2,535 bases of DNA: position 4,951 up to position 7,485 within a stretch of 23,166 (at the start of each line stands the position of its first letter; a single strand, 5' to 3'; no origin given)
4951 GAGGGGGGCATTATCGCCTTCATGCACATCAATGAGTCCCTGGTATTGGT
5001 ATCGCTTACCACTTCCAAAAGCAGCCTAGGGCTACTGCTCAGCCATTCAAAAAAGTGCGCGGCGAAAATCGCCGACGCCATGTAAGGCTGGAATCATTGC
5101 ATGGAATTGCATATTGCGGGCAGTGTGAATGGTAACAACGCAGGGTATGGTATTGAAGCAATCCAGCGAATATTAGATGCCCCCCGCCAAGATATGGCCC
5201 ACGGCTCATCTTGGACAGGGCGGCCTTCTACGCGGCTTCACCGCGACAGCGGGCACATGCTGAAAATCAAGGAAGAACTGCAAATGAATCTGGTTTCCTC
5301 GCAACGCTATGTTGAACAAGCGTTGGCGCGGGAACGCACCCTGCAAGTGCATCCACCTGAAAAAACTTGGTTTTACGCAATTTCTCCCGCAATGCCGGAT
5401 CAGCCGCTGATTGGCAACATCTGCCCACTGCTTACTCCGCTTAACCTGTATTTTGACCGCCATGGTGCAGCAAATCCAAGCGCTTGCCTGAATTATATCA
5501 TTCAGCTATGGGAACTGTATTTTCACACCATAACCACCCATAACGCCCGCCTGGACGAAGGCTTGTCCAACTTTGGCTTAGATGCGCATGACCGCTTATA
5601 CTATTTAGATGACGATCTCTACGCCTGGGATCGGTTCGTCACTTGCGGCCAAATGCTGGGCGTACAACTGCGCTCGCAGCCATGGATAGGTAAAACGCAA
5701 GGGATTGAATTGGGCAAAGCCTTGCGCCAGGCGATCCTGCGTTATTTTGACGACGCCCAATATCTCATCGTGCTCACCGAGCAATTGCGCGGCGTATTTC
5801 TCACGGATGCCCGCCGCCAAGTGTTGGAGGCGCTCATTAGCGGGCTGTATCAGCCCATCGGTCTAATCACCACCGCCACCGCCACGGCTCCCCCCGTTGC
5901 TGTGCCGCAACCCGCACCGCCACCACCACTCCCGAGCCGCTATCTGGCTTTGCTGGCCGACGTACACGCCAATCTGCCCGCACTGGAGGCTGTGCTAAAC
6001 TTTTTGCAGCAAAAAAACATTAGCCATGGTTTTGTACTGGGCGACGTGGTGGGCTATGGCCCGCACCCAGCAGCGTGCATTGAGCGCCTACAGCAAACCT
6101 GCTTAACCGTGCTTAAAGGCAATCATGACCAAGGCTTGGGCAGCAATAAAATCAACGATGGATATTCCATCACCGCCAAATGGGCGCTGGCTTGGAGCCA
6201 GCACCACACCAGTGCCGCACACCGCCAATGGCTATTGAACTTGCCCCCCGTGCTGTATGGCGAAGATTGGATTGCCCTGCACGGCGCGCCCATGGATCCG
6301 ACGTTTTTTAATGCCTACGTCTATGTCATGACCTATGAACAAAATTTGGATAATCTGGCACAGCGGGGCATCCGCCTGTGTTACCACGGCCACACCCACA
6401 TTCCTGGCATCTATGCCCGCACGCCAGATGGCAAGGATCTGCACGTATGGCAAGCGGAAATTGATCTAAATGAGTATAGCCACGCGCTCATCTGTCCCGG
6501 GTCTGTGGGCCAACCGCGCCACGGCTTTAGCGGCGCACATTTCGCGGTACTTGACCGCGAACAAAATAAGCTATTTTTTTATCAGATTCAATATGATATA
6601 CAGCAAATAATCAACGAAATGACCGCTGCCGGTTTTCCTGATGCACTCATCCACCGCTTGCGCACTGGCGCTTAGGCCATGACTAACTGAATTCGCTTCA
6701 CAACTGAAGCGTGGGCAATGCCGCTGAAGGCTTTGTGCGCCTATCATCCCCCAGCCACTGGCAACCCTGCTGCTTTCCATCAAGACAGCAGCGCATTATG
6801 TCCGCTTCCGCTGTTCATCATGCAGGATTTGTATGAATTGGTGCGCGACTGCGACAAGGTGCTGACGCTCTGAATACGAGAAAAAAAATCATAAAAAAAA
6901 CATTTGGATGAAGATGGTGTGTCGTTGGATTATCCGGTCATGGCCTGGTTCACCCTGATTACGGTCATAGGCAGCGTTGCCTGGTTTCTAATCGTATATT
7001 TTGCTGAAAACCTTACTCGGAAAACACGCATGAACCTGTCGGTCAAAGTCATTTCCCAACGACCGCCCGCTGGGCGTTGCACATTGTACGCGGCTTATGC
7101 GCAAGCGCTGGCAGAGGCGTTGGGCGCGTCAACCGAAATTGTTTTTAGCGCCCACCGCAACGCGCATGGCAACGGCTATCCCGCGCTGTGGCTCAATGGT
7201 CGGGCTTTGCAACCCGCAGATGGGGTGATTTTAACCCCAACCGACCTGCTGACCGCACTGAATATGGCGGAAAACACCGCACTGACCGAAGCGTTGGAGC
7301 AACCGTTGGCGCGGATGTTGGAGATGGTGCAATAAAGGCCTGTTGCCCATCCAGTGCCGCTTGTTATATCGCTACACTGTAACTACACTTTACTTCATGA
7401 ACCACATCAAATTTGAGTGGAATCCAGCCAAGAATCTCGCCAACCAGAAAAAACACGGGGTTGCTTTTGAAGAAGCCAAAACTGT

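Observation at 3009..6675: Four-gene cassette: unknown Pro-linker protein, CvnD/MglA-like small GTPase, Roadblock/LC7, and unknown-domain-plus-PPP-metallophosphoesterase. A candidate uncharacterised GTPase-controlled phosphatase signalling module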

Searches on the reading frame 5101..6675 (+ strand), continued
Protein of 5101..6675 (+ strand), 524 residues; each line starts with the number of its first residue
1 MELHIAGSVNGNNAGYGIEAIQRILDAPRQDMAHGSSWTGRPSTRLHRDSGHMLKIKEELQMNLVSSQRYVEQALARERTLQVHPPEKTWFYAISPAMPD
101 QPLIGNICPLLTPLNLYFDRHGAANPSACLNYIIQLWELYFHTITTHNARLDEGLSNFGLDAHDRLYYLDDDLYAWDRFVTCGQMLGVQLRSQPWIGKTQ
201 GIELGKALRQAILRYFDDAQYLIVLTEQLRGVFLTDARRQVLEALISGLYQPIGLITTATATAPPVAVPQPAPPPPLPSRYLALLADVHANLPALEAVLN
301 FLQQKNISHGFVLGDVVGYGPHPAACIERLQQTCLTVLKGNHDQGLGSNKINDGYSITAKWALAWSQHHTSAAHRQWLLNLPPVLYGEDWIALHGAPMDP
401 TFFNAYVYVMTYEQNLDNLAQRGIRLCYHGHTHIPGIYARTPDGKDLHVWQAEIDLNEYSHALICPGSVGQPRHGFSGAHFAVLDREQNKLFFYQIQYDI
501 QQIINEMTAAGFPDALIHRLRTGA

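Call 54: search_protein_families(library=pfam, proteins=[L016:5334-6947:+, L001:2324-3883:-, L004:4738-6477:-, L002:4058-6793:+, L017:195-1625:-, L023:1586-3301:+, L010:8567-10807:+, L006:8512-10077:+, L003:6142-6996:-, L002:8612-9769:-], max_evalue=0.01)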
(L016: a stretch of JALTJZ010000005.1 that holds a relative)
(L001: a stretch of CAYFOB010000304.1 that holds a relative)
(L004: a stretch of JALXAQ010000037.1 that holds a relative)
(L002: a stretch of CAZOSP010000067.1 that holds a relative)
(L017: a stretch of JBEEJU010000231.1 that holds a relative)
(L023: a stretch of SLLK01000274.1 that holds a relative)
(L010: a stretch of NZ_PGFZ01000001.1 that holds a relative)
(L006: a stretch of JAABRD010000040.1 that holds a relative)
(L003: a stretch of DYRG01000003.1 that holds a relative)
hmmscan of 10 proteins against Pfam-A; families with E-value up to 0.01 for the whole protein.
L016:5334-6947:+ (537 aa): 1 family
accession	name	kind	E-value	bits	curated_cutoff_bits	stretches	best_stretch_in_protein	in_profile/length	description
PF07238.19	PilZ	-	0.00048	20.9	22.5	1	392-458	26-89/102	PilZ domain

L001:2324-3883:- (519 aa): 8 families
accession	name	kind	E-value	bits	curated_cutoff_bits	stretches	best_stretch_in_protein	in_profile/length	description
PF14516.12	AAA_35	-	2.8e-12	46.6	27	1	40-354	36-326/331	AAA-like domain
PF13401.12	AAA_22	-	1.2e-06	29.2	27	1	36-178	6-125/130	AAA domain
PF13191.12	AAA_16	-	4.9e-05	24.3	32.6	1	36-144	25-144/167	AAA ATPase domain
PF13173.12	AAA_14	-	0.00012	22.6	27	1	37-92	4-57/129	AAA domain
PF20720.3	nSTAND3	-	0.0008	19.6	27.2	0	22-82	4-61/155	Novel STAND NTPase 3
PF01637.24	ATPase_2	-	0.0013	19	33.2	1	30-250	13-222/225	ATPase domain predominantly from Archaea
PF15650.12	Tox-REase-9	-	0.0053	17.4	27.3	0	442-485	37-78/88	Restriction endonuclease fold toxin 9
PF01939.22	NucS_C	-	0.0098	16.3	24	0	430-485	21-75/124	Endonuclease NucS C-terminal domain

L004:4738-6477:- (579 aa): 3 families
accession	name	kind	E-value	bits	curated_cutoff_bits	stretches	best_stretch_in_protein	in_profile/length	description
PF01368.27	DHH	-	4.1e-26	92.1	28.1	1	71-237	1-125/125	DHH family, N-terminal domain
PF17768.7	RecJ_OB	-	1.3e-22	80.3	27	1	470-571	2-105/107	RecJ OB domain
PF02272.25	DHHA1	-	1.2e-20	74.3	25.9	1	363-455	10-101/102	DHHA1 domain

L002:4058-6793:+ (911 aa): 13 families
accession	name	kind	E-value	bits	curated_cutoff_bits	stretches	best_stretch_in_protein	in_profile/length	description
PF01443.25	Viral_helicase1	-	4.2e-09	37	21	1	308-489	56-196/228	Viral superfamily 1 RNA helicase core domain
PF13245.12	AAA_19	-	9.1e-09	36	25.1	1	305-351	84-130/134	AAA domain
PF00580.27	UvrD-helicase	-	3.3e-08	34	23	1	270-352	161-253/271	UvrD/REP helicase N-terminal domain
PF12796.13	Ank_2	-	5.8e-07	30.4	27.3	1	701-754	20-71/90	Ankyrin repeats (3 copies)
PF13538.12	UvrD_C_2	-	1e-05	25.7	27.4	0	472-495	4-27/52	UvrD-like helicase C-terminal domain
PF02562.22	PhoH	-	3.5e-05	23.8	27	0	278-354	83-162/205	PhoH-like protein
PF00023.36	Ank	-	7.1e-05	23.3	21.1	1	711-737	3-29/33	Ankyrin repeat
PF13361.12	UvrD_C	-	0.00021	21.3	25.6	1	468-553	285-346/350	UvrD-like helicase C-terminal domain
PF13606.12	Ank_3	-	0.00094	19.9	22.3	0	710-735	2-27/30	Ankyrin repeat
PF13401.12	AAA_22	-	0.0011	19.7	27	0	272-343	41-111/130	AAA domain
PF13637.12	Ank_4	-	0.0021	18.8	22.7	0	703-730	23-50/50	Ankyrin repeats (many copies)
PF13191.12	AAA_16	-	0.004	18.1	32.6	0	138-335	25-155/167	AAA ATPase domain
PF13173.12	AAA_14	-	0.0049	17.3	27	0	138-177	3-44/129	AAA domain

L017:195-1625:- (476 aa): 5 families
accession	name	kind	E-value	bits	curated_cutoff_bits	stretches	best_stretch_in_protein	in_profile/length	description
PF03796.21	DnaB_C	-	8.8e-111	369.8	27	1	211-465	1-254/255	DnaB-like helicase C terminal domain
PF00772.26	DnaB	-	3.2e-27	95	23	1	31-134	2-103/103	DnaB-like helicase N terminal domain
PF13481.12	AAA_25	-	2.4e-10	40.8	27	1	228-387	32-188/195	AAA domain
PF06745.19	ATPase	-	0.0056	16.5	26.6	0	213-277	2-67/231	KaiC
PF01926.29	MMR_HSR1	-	0.0064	17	21.9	0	232-255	2-25/113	50S ribosome-binding GTPase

L023:1586-3301:+ (571 aa): 8 families
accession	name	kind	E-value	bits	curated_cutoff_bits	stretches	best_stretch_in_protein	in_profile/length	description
PF00563.25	EAL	-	1.2e-50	172.5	31.3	1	335-565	5-236/236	EAL domain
PF00990.26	GGDEF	-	4.7e-42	143.9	23.8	1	156-310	1-161/161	Diguanylate cyclase, GGDEF domain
PF00989.32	PAS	-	1e-11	45.3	22.6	1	33-141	5-112/113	PAS fold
PF13426.13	PAS_9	-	2.1e-11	44.4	27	1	39-143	1-102/103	PAS domain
PF08448.16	PAS_4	-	1.1e-08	35.7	23.1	1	35-98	1-64/110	PAS fold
PF13188.13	PAS_8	-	4.2e-08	33.3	21.8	1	32-80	4-49/65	PAS domain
PF24820.1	Diguanyl_cycl_sensor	-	0.0091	16.4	28.1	0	35-125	2-94/109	Diguanylate cyclase-like sensor domain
PF22335.1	Cas10-Cmr2_palm2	-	0.0099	16.4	27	0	232-311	57-132/133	Cas10/Cmr2, second palm domain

L010:8567-10807:+ (746 aa): 9 families
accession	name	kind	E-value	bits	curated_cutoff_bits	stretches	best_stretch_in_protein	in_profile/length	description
PF13426.13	PAS_9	-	2.3e-37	127.8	27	2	291-396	2-103/103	PAS domain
PF00989.32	PAS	-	1e-22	80.7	22.6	2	298-394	16-113/113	PAS fold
PF08447.18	PAS_3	-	1.6e-21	76.8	25.6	2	305-390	1-88/89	PAS fold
PF08448.16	PAS_4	-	1.8e-16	60.8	23.1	1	296-397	11-108/110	PAS fold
PF13188.13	PAS_8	-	4.3e-16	58.6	21.8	2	285-336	6-52/65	PAS domain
PF07730.19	HisKA_3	-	8.3e-16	58.7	24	1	546-612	1-67/68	Histidine kinase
PF00072.30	Response_reg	-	4.2e-15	56.3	30.2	1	22-123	2-101/111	Response regulator receiver domain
PF02518.31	HATPase_c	-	1.7e-08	35.3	26.4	1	654-743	4-109/111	Histidine kinase-, DNA gyrase B-, and HSP90-like ATPase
PF24820.1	Diguanyl_cycl_sensor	-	8.4e-05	22.9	28.1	1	418-521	5-109/109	Diguanylate cyclase-like sensor domain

L006:8512-10077:+ (521 aa): 3 families
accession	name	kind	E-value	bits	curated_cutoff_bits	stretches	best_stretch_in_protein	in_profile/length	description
PF01977.22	UbiD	-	1.9e-82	275.9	23.3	1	153-353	3-206/206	3-octaprenyl-4-hydroxybenzoate carboxy-lyase Rift-related domain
PF20696.2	UbiD_C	-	1.2e-46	158.3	24.2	1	359-483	2-127/127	3-octaprenyl-4-hydroxybenzoate carboxy-lyase C-terminal domain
PF20695.2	UbiD_N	-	2.9e-28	98.2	24.3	1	41-119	1-77/78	3-octaprenyl-4-hydroxybenzoate carboxy-lyase N-terminal domain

L003:6142-6996:- (284 aa): 1 family
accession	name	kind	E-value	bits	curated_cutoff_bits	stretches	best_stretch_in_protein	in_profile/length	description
PF02616.19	SMC_ScpA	-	1.5e-29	104.1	24.6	1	68-271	1-225/232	Segregation and condensation protein ScpA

L002:8612-9769:- (385 aa): 1 family
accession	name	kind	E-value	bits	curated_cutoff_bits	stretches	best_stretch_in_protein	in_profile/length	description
PF02618.21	YceG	-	1.1e-84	284.6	32.4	1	69-354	2-273/275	YceG-like family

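Call 67: find_encoding_contigs(protein=P0002, flank=8000, max_places=2)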
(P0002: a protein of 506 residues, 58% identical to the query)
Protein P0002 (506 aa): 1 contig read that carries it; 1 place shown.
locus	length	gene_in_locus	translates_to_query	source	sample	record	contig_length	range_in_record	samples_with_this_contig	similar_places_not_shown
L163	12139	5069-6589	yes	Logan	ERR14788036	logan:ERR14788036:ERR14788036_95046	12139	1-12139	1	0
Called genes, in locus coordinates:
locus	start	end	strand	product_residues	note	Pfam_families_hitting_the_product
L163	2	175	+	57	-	?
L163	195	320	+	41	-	-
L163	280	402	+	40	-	-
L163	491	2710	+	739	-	-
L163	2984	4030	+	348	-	-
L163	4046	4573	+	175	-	PF00071:Ras (weak), PF08477:Roc (weak), PF03029:ATP_bind_1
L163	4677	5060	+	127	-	-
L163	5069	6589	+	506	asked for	PF00149:Metallophos, PF12850:Metallophos_2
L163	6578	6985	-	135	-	-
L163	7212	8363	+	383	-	PF23400:CARF_Card1 (weak), PF09002:Card1_endonuc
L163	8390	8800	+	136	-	PF01934:HepT-like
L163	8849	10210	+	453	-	PF07690:MFS_1, PF00083:Sugar_tr (faint), PF07690:MFS_1, PF21987:YajR_YAM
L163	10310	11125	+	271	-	PF14346:DUF4398, PF00691:OmpA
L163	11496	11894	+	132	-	PF00072:Response_reg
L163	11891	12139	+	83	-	?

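Call 68: find_encoding_contigs(protein=P0003, flank=8000, max_places=2)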
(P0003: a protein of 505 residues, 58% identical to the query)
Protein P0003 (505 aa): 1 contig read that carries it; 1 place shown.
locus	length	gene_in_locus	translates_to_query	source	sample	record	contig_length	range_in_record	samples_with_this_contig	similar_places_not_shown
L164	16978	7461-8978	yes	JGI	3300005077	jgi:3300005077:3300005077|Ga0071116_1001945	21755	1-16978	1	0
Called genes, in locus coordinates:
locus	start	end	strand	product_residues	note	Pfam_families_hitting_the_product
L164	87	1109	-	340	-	PF12911:OppC_N (weak), PF00528:BPD_transp_1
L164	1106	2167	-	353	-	PF01208:URO-D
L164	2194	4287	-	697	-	PF00072:Response_reg, PF00512:HisKA, PF02518:HATPase_c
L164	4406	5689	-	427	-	PF00149:Metallophos, PF12850:Metallophos_2 (faint)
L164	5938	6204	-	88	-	-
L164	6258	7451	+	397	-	PF13531:SBP_bac_11, PF13416:SBP_bac_8 (weak)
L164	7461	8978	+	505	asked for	PF00149:Metallophos, PF12850:Metallophos_2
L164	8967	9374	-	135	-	-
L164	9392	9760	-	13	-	-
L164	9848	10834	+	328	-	PF04389:Peptidase_M28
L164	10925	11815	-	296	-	PF13419:HAD_2 (faint), PF00702:Hydrolase (faint), PF13344:Hydrolase_6, PF13242:Hydrolase_like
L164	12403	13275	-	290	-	PF01435:Peptidase_M48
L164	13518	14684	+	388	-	PF00988:CPSase_sm_chain, PF00117:GATase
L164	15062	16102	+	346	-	-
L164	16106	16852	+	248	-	PF13302:Acetyltransf_3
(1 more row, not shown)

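Call 85: search_protein_families(library=pfam, proteins=[L163:6578-6985:-, L039:1635-2219:+, L039:967-1476:+, L033:7729-8268:+], max_evalue=0.01)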
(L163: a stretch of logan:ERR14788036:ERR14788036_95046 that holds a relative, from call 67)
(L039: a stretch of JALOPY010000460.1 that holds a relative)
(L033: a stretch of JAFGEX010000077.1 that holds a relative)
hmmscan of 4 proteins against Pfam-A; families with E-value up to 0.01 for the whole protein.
L163:6578-6985:- (135 aa): 0 families

L039:1635-2219:+ (194 aa): 3 families
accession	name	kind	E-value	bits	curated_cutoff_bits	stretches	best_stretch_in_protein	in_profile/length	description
PF00025.27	Arf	-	9.2e-08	32.2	22.3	1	53-185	45-173/174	ADP-ribosylation factor family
PF04670.18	Gtr1_RagA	-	2.8e-05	24.1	22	1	13-128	1-110/232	Gtr1/RagA G protein conserved region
PF00009.33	GTP_EFTU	-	0.00029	20.9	26.5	1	62-184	65-184/188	Elongation factor Tu GTP binding domain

L039:967-1476:+ (169 aa): 1 family
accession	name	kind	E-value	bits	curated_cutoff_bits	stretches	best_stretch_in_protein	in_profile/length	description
PF03259.23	Robl_LC7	-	2e-08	34.3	23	1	23-113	3-91/91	Roadblock/LC7 domain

L033:7729-8268:+ (179 aa): 1 family
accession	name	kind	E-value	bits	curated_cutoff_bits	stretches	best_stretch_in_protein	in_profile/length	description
PF03259.23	Robl_LC7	-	8.9e-09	35.4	23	1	43-122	15-91/91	Roadblock/LC7 domain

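Call 87: search_solved_structures(query=A7, max_evalue=10, show_alignments=1)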
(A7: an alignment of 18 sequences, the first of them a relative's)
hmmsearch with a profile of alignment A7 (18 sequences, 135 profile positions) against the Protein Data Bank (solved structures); distinct sequences matched with E-value up to 10: 3.
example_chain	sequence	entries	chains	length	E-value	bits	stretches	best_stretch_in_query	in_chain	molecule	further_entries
7ct3_A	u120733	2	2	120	0.00023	24.4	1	75-131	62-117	Mutual gliding motility protein C (MglC) | Mutual gliding motility protein C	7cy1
7f8m_A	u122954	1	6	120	0.15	15.2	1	77-130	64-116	Robl_LC7 domain-containing protein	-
2c4i_A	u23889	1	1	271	0.51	13.6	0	25-56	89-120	AVIDIN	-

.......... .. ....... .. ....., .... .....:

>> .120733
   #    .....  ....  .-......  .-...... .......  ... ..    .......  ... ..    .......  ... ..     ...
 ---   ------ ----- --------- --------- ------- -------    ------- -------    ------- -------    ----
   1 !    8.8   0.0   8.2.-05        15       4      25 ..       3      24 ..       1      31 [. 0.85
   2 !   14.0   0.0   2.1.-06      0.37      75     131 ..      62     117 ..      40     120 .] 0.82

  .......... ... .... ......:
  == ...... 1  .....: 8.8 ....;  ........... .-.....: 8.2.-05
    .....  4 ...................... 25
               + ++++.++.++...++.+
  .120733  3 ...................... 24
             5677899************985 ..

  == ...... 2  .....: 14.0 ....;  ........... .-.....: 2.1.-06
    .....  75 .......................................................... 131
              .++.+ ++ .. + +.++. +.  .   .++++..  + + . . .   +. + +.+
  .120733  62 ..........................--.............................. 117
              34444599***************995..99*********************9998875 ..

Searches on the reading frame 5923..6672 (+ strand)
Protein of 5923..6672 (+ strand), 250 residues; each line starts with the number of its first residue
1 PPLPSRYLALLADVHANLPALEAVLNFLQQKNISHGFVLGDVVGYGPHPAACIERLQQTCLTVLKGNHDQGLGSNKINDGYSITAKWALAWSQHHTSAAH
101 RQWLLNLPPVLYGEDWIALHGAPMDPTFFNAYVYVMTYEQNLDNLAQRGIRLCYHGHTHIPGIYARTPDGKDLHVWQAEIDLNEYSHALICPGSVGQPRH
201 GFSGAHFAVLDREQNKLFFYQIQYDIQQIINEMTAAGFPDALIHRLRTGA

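Call 27: search_solved_structures(query=window:5923-6672:+, max_evalue=0.01, show_alignments=2)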
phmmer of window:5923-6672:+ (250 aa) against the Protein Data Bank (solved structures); distinct sequences matched with E-value up to 0.01: 5.
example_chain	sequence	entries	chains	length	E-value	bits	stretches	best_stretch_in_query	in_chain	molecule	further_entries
3rqz_A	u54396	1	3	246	5.4e-35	124.1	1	8-249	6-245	Metallophosphoesterase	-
1nnw_A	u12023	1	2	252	5.2e-12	48.8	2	7-126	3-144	hypothetical protein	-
2gju_A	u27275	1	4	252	6e-11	45.3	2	7-74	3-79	252aa long hypothetical protein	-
1su1_A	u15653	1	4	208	2.4e-05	26.9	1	8-88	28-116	Hypothetical protein yfcE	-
3qfm_A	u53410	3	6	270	0.00025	23.6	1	7-72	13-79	Putative uncharacterized protein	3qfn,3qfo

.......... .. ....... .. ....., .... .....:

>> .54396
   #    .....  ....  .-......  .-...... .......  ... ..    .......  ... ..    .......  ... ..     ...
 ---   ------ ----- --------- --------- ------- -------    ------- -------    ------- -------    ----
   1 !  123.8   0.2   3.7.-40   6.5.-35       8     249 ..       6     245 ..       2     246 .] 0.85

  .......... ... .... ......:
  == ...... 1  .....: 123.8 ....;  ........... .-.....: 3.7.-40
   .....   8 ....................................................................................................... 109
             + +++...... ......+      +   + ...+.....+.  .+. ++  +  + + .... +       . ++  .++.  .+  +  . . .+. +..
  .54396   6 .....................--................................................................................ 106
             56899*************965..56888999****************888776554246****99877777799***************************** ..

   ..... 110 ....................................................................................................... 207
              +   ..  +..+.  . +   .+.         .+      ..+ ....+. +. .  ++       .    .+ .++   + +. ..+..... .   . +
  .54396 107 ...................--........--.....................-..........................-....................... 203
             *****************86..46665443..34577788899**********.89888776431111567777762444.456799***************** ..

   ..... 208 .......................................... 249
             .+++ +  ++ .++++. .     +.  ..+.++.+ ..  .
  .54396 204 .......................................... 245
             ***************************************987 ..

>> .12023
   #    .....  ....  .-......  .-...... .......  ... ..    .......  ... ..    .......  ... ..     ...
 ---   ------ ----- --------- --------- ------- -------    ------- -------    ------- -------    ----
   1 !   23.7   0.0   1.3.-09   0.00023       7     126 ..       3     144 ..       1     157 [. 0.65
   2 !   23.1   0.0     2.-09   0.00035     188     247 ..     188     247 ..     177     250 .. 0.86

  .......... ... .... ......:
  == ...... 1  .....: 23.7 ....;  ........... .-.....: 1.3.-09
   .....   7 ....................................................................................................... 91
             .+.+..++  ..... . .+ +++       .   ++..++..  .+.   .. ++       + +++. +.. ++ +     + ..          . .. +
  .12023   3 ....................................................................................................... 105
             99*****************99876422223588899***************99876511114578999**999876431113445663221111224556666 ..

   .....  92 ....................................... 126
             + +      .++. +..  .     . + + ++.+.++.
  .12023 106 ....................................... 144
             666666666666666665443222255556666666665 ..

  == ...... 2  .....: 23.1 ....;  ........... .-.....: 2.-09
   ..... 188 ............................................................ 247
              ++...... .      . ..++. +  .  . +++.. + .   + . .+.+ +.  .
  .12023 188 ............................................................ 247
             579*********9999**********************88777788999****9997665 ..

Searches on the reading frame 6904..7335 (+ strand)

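Call 4: search_protein_families(library=pfam, proteins=[window:6904-7335:+], max_evalue=0.1)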
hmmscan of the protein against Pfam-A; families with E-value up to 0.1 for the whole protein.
window:6904-7335:+ (143 aa): 0 families

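Call 5: search_protein_families(library=ncbifam, proteins=[window:6904-7335:+], max_evalue=0.1)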
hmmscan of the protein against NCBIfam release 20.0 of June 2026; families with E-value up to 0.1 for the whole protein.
window:6904-7335:+ (143 aa): 1 family
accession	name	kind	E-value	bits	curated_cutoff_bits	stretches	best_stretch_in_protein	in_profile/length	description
NF045534.1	small_EYxxD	equivalog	0.031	14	29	1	15-35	9-29/37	EYxxD motif small membrane protein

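Call 6: search_protein_families(library=padloc, proteins=[window:6904-7335:+], max_evalue=0.1)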
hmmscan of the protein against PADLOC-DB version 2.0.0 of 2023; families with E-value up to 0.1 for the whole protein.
window:6904-7335:+ (143 aa): 0 families

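Call 85: search_protein_families(library=pfam, proteins=[window:6940-7335:+], max_evalue=0.01)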
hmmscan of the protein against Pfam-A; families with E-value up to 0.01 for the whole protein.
window:6940-7335:+ (131 aa): 0 families
